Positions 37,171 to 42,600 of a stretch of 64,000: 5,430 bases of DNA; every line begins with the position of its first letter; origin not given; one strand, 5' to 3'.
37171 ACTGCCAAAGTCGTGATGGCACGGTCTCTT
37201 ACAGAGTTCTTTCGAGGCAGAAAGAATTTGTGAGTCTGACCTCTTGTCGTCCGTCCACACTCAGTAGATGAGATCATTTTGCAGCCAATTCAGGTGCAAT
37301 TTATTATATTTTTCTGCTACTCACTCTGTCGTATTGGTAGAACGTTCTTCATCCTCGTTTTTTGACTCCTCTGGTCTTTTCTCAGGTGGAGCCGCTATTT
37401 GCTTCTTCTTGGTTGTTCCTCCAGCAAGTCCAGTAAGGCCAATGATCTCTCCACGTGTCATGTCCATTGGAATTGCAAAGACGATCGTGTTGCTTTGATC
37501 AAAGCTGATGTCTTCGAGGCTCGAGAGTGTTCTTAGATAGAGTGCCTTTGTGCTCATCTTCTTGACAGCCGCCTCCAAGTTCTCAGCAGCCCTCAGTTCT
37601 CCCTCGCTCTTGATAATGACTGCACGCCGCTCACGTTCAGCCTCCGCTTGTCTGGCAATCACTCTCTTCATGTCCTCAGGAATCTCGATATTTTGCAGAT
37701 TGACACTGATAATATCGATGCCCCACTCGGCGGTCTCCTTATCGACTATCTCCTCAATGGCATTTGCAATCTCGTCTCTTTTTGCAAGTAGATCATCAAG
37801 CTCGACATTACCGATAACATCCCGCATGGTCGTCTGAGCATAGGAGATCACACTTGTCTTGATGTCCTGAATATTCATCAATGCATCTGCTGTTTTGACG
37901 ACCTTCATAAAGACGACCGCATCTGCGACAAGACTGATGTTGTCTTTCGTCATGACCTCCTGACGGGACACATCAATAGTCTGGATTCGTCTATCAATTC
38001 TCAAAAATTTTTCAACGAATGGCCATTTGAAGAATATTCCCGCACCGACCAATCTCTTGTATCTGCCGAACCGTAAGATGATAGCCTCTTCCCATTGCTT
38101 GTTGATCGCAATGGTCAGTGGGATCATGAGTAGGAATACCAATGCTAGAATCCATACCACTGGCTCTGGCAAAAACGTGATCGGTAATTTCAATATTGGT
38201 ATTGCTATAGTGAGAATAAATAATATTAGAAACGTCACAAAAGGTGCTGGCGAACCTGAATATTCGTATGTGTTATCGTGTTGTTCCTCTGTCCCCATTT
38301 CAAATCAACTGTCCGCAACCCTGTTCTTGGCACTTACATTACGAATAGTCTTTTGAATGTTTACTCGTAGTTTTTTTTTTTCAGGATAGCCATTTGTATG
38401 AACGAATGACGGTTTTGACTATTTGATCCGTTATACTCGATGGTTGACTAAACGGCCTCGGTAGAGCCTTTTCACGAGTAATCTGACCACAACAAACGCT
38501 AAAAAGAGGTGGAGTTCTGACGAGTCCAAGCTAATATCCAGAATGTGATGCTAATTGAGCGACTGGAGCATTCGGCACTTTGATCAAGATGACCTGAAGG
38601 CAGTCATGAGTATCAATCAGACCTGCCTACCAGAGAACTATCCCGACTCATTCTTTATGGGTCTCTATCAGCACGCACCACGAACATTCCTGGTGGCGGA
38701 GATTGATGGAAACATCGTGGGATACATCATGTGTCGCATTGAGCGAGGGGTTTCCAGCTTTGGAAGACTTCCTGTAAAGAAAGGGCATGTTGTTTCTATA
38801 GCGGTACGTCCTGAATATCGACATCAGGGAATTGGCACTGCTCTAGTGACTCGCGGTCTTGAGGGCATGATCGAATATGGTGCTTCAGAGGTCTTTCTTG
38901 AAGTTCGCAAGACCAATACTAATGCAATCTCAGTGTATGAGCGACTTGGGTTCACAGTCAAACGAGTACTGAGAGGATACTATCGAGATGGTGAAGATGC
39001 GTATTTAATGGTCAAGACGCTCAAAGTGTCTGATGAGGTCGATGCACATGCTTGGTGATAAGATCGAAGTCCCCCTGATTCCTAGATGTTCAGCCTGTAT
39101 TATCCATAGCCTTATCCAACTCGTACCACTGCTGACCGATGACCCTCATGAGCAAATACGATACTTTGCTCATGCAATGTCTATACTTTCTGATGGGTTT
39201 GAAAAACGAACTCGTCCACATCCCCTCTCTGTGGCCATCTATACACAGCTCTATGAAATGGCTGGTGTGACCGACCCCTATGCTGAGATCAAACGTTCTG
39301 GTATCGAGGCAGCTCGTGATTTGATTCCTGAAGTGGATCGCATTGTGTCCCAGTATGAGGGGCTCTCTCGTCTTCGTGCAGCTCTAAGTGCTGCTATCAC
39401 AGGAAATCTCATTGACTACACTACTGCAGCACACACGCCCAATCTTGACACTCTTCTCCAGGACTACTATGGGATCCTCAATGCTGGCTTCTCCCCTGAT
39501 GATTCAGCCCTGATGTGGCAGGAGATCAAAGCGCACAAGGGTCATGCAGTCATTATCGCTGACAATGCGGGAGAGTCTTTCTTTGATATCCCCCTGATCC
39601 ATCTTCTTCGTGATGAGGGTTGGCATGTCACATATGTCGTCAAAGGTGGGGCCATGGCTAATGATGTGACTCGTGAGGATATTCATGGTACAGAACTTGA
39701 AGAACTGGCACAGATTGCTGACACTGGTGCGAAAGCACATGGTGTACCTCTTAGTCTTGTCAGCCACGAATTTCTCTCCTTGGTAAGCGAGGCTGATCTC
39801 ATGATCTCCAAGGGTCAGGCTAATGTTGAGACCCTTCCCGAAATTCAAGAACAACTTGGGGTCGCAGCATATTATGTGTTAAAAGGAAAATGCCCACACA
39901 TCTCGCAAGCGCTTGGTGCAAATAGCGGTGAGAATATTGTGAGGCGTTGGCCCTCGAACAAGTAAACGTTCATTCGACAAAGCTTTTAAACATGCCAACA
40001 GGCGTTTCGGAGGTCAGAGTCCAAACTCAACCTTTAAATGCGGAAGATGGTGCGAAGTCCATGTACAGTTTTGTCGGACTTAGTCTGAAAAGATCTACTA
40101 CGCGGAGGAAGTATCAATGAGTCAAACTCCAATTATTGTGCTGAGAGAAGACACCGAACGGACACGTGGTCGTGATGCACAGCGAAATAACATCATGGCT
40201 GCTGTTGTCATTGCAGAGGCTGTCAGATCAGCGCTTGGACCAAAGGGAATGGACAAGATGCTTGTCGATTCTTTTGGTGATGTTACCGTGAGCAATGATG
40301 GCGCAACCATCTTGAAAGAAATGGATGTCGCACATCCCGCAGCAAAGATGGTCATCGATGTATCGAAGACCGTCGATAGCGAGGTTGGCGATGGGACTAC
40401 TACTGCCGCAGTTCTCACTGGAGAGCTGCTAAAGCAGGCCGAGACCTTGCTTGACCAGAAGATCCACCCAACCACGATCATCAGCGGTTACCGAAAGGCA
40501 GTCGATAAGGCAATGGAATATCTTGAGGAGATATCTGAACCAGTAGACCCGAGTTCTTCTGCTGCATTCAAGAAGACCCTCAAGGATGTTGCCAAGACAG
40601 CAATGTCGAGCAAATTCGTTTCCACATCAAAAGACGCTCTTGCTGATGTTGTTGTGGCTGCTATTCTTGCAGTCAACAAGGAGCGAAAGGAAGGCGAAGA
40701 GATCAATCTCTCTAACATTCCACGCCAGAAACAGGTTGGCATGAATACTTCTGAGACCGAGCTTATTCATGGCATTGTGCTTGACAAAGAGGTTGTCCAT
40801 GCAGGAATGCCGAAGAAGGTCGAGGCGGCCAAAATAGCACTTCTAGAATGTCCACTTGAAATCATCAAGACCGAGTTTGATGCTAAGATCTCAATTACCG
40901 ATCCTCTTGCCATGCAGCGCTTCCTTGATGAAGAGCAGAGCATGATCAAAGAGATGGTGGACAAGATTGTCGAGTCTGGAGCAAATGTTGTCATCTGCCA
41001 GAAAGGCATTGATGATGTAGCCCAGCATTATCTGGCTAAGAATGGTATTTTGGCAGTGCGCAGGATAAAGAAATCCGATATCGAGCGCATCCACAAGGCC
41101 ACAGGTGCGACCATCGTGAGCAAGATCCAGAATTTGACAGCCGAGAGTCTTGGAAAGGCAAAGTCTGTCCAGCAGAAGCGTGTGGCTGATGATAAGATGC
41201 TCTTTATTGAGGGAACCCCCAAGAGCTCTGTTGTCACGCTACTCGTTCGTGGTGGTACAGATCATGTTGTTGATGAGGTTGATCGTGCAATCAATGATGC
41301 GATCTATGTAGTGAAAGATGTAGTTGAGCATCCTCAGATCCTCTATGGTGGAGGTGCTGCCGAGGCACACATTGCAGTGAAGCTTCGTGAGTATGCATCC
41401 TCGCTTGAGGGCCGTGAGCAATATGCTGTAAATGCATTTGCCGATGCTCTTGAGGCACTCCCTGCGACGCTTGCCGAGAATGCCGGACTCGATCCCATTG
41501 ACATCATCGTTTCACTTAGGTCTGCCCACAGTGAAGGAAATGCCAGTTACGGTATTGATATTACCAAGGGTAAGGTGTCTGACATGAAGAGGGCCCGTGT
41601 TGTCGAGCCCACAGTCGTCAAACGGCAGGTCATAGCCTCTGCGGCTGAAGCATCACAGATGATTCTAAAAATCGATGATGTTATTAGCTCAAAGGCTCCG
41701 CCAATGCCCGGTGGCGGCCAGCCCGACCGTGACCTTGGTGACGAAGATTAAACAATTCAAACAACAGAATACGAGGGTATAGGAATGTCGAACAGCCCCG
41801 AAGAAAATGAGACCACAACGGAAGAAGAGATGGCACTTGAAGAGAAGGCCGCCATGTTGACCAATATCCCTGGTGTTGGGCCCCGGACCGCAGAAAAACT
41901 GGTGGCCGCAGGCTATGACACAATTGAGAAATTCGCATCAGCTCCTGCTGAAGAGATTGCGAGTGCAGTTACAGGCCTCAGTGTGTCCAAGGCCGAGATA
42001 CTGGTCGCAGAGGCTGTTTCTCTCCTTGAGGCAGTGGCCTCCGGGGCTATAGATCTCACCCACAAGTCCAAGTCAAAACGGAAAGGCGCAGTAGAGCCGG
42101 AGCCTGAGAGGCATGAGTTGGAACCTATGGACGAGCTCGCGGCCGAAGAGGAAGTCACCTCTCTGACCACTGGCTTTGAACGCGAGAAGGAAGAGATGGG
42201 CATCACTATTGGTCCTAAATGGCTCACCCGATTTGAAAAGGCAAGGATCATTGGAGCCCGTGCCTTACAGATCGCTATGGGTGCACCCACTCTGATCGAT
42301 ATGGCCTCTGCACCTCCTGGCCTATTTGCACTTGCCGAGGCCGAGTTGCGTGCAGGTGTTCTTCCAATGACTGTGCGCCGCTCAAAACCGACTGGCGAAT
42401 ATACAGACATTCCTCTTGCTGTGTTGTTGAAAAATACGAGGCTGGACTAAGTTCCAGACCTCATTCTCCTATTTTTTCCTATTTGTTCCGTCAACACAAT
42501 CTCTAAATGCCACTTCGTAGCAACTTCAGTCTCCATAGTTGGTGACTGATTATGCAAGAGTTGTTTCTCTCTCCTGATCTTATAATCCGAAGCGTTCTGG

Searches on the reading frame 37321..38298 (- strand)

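Call 8: search_protein_families(library=pfam, proteins=[window:37321-38298:-], max_evalue=0.01)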
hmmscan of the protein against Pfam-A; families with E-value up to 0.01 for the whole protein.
window:37321-38298:- (325 aa): 2 families
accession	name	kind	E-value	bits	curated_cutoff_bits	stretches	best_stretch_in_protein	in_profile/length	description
PF01145.31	Band_7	-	2.8e-39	135.4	23.6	1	67-234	4-175/176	SPFH domain / Band 7 family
PF13421.11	Band_7_1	-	2.7e-08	34.1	24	1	124-218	111-207/211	SPFH domain-Band 7 family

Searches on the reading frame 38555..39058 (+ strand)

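Call 8: search_protein_families(library=pfam, proteins=[window:38555-39058:+], max_evalue=0.01)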
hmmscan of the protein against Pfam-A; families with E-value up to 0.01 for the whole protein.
window:38555-39058:+ (167 aa): 9 families
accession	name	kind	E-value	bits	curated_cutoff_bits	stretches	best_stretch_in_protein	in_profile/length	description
PF00583.31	Acetyltransf_1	-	2.6e-25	89.4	20.7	1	15-133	2-116/116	Acetyltransferase (GNAT) family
PF13508.13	Acetyltransf_7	-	2.8e-16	60.1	27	1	43-134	3-83/84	Acetyltransferase (GNAT) domain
PF13673.13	Acetyltransf_10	-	2.3e-12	47.5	23.6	1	44-136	32-110/128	Acetyltransferase (GNAT) domain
PF13527.13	Acetyltransf_9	-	1.4e-10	41.7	25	1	6-135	2-126/127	Acetyltransferase (GNAT) domain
PF08445.16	FR47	-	8.9e-10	38.9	22.1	1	75-136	20-80/86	FR47-like protein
PF13302.13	Acetyltransf_3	-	9.4e-06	26.8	25.4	1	41-134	52-138/138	Acetyltransferase (GNAT) domain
PF13420.13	Acetyltransf_4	-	3.9e-05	24.2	24.3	1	42-150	49-151/155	Acetyltransferase (GNAT) domain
PF13523.12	Acetyltransf_8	-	0.0019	18.3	27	1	82-137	86-141/145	Acetyltransferase (GNAT) domain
PF24553.2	Rv0428c_C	-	0.0034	17.5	27.2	1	30-136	110-218/224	Probable histone acetyltransferase Rv0428c C-terminal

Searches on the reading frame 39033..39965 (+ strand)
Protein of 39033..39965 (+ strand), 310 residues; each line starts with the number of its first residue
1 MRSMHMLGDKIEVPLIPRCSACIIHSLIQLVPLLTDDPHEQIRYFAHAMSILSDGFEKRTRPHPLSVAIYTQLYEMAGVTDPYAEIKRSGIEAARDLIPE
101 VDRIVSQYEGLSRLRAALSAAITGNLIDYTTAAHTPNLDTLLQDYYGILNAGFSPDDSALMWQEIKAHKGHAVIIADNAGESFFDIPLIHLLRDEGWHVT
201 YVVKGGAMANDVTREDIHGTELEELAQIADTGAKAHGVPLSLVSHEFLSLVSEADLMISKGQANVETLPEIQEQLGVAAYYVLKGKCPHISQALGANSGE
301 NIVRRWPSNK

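Call 8: search_protein_families(library=pfam, proteins=[window:39033-39965:+], max_evalue=0.01)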
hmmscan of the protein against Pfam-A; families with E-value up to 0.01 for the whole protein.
window:39033-39965:+ (310 aa): 1 family
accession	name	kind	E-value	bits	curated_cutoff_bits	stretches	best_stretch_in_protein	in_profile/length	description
PF01937.24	ARMT1-like_dom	-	1.1e-49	169.7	25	1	16-301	2-310/311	Damage-control phosphatase ARMT1-like domain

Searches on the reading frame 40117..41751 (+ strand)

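Call 8: search_protein_families(library=pfam, proteins=[window:40117-41751:+], max_evalue=0.01)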
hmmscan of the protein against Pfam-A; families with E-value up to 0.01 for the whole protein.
window:40117-41751:+ (544 aa): 1 family
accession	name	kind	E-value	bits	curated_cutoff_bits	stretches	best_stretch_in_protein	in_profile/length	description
PF00118.29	Cpn60_TCP1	-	2.6e-185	617.2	34.3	1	32-526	1-489/490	TCP-1/cpn60 chaperonin family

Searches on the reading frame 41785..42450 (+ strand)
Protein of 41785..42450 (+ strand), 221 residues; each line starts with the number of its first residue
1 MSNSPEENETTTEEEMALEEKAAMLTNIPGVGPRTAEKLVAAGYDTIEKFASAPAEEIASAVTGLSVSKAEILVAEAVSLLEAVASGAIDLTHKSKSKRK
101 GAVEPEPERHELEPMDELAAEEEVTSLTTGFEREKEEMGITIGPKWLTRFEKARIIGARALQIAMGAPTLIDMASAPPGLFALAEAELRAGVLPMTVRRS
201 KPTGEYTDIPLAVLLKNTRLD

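Call 9: search_protein_families(library=pfam, proteins=[window:41785-42450:+], max_evalue=0.01)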
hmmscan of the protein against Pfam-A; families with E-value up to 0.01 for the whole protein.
window:41785-42450:+ (221 aa): 6 families
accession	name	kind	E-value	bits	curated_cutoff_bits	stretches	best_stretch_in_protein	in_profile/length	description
PF14520.12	HHH_5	-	1.2e-11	45.4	27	1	24-77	3-55/57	Helix-hairpin-helix domain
PF10391.15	DNA_pol_lambd_f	-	5.2e-07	29.8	29.8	1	24-49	2-27/51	Fingers domain of DNA polymerase lambda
PF01192.27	RNA_pol_Rpb6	-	7.2e-07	29.6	26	1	144-178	4-34/53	RNA polymerase Rpb6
PF11731.14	Cdd1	-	0.00026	21.6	25.5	1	20-61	3-44/86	Pathogenicity locus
PF14229.12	DUF4332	-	0.00026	21.6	23.2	1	21-69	51-99/122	Domain of unknown function (DUF4332)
PF12826.13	HHH_2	-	0.0087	16.6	27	0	28-60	8-39/64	Helix-hairpin-helix motif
